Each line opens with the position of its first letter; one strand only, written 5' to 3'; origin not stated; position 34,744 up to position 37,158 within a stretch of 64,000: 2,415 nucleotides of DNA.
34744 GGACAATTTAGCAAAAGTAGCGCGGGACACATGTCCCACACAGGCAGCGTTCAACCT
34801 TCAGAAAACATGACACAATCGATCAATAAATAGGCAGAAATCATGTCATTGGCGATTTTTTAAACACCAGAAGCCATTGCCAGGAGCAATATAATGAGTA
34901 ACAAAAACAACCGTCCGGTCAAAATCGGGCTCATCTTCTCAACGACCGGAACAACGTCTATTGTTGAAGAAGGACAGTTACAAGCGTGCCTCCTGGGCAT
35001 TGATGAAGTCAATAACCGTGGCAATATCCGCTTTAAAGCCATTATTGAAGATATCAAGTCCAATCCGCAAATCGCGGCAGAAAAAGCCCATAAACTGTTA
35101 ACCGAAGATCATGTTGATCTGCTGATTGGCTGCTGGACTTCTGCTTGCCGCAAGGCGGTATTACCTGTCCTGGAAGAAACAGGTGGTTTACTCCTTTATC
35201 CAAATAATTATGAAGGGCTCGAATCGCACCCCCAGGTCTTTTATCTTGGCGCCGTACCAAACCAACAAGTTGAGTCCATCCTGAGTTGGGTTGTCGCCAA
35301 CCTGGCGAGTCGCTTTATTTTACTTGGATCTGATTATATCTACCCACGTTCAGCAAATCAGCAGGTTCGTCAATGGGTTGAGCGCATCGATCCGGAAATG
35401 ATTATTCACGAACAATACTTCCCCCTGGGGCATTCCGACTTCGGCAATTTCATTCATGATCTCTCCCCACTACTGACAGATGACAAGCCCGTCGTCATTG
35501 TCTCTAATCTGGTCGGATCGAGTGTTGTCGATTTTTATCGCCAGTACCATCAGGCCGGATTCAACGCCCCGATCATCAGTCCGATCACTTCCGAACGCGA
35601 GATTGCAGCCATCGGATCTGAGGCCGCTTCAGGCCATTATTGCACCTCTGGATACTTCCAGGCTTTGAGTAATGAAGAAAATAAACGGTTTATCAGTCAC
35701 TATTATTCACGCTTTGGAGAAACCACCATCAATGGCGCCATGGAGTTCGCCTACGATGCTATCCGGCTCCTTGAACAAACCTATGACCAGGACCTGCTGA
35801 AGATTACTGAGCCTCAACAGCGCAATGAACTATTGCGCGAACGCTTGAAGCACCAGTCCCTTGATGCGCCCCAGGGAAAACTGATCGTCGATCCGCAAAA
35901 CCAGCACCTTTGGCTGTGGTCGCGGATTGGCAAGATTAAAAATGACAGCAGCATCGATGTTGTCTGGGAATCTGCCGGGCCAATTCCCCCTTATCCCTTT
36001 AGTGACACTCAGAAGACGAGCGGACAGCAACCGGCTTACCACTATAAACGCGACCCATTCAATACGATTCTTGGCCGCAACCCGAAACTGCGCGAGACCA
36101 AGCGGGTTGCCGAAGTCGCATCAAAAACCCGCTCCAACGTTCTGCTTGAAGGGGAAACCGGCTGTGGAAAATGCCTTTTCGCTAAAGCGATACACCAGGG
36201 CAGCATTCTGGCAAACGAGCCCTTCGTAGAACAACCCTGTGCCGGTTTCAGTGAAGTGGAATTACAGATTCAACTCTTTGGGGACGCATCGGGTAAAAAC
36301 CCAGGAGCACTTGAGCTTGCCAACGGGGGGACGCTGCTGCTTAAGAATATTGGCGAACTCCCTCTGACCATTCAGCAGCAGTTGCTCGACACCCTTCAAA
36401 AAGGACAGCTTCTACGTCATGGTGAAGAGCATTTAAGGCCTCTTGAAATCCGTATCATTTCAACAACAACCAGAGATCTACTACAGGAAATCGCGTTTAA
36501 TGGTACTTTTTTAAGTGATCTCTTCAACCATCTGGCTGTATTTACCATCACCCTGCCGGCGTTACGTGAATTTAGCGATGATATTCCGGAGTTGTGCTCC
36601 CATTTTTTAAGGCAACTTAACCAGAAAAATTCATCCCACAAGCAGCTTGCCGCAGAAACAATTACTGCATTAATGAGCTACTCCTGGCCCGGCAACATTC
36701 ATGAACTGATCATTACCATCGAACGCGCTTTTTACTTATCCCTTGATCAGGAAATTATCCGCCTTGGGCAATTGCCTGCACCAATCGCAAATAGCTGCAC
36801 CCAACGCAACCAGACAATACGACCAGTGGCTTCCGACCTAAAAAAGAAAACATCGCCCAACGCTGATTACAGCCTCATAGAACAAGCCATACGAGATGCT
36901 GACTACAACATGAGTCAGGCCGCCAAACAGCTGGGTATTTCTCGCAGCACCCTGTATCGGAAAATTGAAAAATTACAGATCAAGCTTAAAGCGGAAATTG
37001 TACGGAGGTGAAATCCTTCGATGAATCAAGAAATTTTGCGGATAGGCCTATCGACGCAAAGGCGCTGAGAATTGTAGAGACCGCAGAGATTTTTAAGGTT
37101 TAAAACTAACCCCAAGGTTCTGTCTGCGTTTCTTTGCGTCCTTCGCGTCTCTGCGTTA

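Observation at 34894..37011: Cytoplasmic AmiC/UrtA-like sensor fused to a degenerate sigma-54-EBP module, divergent from the urt-ure operon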

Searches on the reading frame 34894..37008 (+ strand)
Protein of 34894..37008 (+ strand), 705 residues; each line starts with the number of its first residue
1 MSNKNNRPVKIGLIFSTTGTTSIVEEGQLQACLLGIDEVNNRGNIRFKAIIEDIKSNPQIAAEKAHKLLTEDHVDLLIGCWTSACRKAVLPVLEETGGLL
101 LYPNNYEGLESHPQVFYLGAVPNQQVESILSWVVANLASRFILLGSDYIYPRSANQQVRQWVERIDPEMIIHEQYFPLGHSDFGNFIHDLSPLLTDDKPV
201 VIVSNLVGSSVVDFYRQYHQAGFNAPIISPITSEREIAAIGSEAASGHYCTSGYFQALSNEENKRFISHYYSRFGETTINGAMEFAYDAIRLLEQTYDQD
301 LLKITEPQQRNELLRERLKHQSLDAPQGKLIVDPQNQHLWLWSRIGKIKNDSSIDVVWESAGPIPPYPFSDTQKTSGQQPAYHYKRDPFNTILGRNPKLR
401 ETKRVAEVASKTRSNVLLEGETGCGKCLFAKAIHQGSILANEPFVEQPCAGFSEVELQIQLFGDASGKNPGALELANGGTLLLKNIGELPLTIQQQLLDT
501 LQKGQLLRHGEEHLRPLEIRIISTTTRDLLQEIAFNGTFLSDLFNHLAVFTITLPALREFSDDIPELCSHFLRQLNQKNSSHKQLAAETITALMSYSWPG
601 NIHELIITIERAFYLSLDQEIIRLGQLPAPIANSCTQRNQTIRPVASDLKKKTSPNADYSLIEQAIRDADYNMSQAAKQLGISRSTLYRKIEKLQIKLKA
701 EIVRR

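Call 3: search_protein_families(library=pfam, proteins=[window:34894-37008:+], max_evalue=0.1)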
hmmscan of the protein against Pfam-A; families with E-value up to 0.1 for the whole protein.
window:34894-37008:+ (705 aa): 26 families (the best 25 are shown)
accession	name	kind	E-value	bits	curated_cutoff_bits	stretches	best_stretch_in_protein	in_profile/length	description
PF13433.12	Peripla_BP_5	-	2.3e-105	353.1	27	1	9-374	1-362/363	Periplasmic binding protein domain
PF13458.12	Peripla_BP_6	-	2e-56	192.6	31.7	1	8-349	1-339/343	Periplasmic binding protein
PF00158.32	Sigma54_activat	-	1.7e-36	125.9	20.2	1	392-552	1-167/168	Sigma-54 interaction domain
PF25601.1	AAA_lid_14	-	1.8e-19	69.8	27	1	558-638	1-81/87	AAA+ ATPase lid domain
PF14532.12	Sigma54_activ_2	-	8.6e-16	58.9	25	1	393-557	1-138/138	Sigma-54 interaction domain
PF02954.25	HTH_8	-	5.1e-13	49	22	1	660-694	8-42/42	Bacterial regulatory protein, Fis family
PF01078.27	Mg_chelatase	-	1.9e-05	24.6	20.3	1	401-435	10-44/207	Magnesium chelatase, subunit ChlI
PF05043.19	Mga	-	3.3e-05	24.8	21.1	1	656-699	16-59/87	Mga helix-turn-helix domain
PF02796.21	HTH_7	-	0.00024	21.6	23.8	1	671-693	22-44/45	Helix-turn-helix domain of resolvase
PF00126.33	HTH_1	-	0.0014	19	26.6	1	672-705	15-48/60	Bacterial regulatory helix-turn-helix protein, lysR family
PF13518.12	HTH_28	-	0.0015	19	25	1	663-691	7-33/52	Helix-turn-helix domain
PF13551.12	HTH_29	-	0.0027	18.2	28.1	1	664-692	6-34/64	Winged helix-turn helix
PF13556.12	HTH_30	-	0.0052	17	27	1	668-695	10-37/59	PucR C-terminal helix-turn-helix domain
PF13384.12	HTH_23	-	0.0053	17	24.6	1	669-689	14-36/50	Homeodomain-like domain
PF08279.18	HTH_11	-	0.0069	16.7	25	1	677-695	22-40/55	HTH domain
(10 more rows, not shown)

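Call 4: search_protein_families(library=ncbifam, proteins=[window:34894-37008:+], max_evalue=0.1)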
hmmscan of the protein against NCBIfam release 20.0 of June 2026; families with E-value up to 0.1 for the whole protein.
window:34894-37008:+ (705 aa): 37 families (the best 25 are shown)
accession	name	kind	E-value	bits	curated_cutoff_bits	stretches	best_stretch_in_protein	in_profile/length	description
TIGR03407.1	urea_ABC_UrtA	exception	6.6e-90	301.6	492.75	1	9-370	1-361/361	urea ABC transporter substrate-binding protein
NF041552.1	TF_PrdR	equivalog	1.6e-66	224.9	795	1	384-693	261-575/577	sigma-54 dependent transcriptional regulator PrdR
NF003451.0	PRK05022.1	equivalog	9.2e-61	206.1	476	1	381-697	181-511/512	nitric oxide reductase transcriptional regulator NorR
NF008485.2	PRK11388.1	equivalog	7.2e-59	199.7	551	1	388-699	330-640/643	dihydroxyacetone kinase operon transcriptional regulator DhaR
TIGR01817.1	nifA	equivalog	2.5e-56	191.5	528.85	1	382-625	188-437/534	nif-specific transcriptional activator NifA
NF008469.0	PRK11361.1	equivalog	1.2e-52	179.1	714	1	390-696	143-456/461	acetoacetate metabolism transcriptional regulator AtoC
NF051870.1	NAssimRespRegNtrX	equivalog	4.5e-52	177.5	600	1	390-695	139-451/452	nitrogen assimilation response regulator NtrX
TIGR01818.1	ntrC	equivalog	6.9e-52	176.8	558.6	1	379-693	123-462/463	nitrogen regulation protein NR(I)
TIGR02915.1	PEP_resp_reg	equivalog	1.8e-51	175.4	502.6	1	389-697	138-445/445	PEP-CTERM-box response regulator transcription factor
NF038308.1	RNA_repair_RtcR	equivalog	4.8e-51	174.2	650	1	390-688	180-505/530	RNA repair transcriptional activator RtcR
NF011953.0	PRK15424.1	equivalog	1.1e-50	172.8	703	1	382-693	211-533/538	propionate catabolism operon regulatory protein PrpR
TIGR02329.1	propionate_PrpR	equivalog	1.3e-50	172.6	499.2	1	382-692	204-525/526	propionate catabolism operon regulatory protein PrpR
NF041906.1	V4R_TF_MobR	exception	2.6e-49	168.2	999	1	402-693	244-543/544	phenol degradation transcriptional regulator MobR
NF050807.1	TransRegFlbDCaul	equivalog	1.3e-47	162.7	750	1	391-693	119-437/454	sigma-54-dependent transcriptional regulator FlbD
NF041946.1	LuxO_transreg_Vib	equivalog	1.3e-45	156.1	800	1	373-695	116-461/463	quorum-sensing sigma-54 dependent transcriptional regulator LuxO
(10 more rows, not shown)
